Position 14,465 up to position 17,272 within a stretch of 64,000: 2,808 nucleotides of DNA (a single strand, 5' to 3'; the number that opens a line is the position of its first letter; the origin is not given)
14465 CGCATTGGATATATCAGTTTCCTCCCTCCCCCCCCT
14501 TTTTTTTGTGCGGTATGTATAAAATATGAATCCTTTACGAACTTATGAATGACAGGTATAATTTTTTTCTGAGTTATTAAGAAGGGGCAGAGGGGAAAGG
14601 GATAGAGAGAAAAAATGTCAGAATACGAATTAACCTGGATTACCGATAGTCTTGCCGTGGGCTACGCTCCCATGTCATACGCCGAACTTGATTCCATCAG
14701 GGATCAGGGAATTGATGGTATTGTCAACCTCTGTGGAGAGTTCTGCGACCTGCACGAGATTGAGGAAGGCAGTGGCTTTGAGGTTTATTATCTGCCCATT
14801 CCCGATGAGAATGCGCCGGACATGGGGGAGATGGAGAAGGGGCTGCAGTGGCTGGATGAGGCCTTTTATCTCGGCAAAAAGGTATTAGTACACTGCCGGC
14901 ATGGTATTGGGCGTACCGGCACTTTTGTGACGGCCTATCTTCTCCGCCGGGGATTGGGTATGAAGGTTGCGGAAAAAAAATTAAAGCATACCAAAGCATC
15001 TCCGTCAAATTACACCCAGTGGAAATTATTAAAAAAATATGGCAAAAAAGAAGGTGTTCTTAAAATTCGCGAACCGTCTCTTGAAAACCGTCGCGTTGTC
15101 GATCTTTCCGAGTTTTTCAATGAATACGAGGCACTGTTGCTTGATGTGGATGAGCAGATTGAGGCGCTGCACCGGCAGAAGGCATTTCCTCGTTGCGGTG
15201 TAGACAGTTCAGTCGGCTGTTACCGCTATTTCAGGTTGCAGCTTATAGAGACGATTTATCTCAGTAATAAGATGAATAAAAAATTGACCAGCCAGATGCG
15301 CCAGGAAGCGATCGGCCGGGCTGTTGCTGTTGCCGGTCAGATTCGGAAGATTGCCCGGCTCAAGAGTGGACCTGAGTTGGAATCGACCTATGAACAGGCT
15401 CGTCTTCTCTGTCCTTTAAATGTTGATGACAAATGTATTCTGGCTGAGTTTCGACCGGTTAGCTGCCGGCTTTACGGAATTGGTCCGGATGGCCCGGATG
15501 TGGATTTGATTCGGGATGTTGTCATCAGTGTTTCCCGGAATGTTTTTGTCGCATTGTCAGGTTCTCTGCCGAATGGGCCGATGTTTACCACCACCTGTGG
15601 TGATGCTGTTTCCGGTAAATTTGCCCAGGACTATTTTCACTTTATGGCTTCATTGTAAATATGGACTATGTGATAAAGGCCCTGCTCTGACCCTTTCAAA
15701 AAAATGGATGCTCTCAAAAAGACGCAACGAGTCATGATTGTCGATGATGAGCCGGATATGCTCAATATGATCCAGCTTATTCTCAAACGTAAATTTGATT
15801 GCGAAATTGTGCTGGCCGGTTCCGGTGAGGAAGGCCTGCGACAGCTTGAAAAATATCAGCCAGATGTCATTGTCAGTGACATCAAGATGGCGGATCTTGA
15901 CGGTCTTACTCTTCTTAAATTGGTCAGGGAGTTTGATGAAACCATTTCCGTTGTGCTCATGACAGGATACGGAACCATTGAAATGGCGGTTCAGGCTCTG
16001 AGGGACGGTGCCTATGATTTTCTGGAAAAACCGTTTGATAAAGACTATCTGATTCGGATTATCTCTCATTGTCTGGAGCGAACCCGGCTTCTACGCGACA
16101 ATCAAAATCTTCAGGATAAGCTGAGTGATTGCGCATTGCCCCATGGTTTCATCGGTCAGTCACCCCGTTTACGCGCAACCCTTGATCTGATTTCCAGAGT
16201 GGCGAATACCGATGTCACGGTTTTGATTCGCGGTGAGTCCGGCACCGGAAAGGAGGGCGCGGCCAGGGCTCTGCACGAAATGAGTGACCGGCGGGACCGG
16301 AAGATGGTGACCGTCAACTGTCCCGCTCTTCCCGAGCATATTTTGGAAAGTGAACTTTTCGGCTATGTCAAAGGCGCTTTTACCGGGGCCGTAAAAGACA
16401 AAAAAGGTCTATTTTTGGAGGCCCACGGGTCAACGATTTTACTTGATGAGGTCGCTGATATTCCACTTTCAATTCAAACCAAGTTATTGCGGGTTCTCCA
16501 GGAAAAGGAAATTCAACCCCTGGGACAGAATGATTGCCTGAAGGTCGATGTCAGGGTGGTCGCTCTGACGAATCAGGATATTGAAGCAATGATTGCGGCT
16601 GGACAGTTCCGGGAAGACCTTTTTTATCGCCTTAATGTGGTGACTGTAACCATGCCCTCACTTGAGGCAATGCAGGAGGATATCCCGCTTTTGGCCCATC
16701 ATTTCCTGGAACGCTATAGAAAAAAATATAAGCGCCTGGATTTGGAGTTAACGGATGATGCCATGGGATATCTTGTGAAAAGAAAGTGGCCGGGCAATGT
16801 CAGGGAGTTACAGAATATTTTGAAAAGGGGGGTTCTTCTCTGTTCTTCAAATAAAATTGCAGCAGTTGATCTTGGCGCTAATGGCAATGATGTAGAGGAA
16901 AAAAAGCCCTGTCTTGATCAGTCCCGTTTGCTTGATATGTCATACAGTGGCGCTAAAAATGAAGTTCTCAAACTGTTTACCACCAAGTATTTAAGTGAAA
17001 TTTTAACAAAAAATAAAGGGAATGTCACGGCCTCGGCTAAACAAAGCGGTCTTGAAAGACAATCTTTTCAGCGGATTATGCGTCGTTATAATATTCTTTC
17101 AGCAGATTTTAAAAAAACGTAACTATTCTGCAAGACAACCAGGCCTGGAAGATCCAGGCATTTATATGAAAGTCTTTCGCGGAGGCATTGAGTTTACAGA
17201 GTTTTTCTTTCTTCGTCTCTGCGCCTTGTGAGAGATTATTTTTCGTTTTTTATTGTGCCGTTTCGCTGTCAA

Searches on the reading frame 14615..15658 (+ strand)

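Call 45: search_protein_families(library=pfam, proteins=[window:14615-15658:+], max_evalue=0.00001)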
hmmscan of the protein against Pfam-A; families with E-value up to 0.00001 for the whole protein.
window:14615-15658:+ (347 aa): 4 families
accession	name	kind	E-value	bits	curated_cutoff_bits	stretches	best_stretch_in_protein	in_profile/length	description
PF22785.1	Tc-R-P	-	4.2e-15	56.6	27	1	24-113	15-105/106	Polymorphic toxin system, DSP-PTPase phosphatase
PF22784.1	PTP-SAK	-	3.8e-12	47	27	1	13-130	12-129/153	Swiss Army Knife protein, DSP-PTPase phosphatase domain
PF00782.25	DSPc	-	9.2e-12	45.4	33.5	1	25-143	11-131/133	Dual specificity phosphatase, catalytic domain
PF22741.1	PTP-NADK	-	8.7e-07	28.9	27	1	50-127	69-149/163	DSP-PTPase phosphatase fused to NAD+ Kinase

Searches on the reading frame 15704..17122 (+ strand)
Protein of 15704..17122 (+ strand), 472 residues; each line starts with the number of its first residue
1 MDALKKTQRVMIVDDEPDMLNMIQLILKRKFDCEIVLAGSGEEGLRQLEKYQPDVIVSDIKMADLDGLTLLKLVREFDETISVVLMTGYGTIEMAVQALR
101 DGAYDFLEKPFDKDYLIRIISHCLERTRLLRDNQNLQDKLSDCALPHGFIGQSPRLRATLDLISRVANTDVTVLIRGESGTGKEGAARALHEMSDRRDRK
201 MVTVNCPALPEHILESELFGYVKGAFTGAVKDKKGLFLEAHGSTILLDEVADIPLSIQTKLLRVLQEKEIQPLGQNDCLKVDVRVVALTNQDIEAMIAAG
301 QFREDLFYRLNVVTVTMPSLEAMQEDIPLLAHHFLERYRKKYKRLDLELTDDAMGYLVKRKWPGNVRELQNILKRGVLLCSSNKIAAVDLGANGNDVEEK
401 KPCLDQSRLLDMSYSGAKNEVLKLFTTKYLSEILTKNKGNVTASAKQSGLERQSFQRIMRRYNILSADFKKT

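Call 45: search_protein_families(library=pfam, proteins=[window:15704-17122:+], max_evalue=0.00001)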
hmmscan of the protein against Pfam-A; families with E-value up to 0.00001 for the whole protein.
window:15704-17122:+ (472 aa): 5 families
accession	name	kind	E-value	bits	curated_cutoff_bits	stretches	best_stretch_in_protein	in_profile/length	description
PF00158.32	Sigma54_activat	-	2.1e-66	223.2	20.2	1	150-315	2-167/168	Sigma-54 interaction domain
PF00072.30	Response_reg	-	2.5e-28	98.9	30.2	1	10-120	1-110/111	Response regulator receiver domain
PF25601.1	AAA_lid_14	-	1e-20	73.8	27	1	324-394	4-74/87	AAA+ ATPase lid domain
PF14532.12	Sigma54_activ_2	-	2.8e-16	60.4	25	1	151-320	2-138/138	Sigma-54 interaction domain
PF07728.20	AAA_5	-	8.3e-08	32.8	22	1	173-291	2-123/139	AAA domain (dynein-related subfamily)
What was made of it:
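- On Sigma-54 (RpoN) promoter: An NtrC-type EBP lies at 15704-17122 (Sigma54_activat, E = 2e-66; call 45). rpoN itself was not seen in the window.
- Checked: The NtrC-type activator at 15704-17122 is confirmed (REC plus Sigma54_activat, E = 2e-66; call 45).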
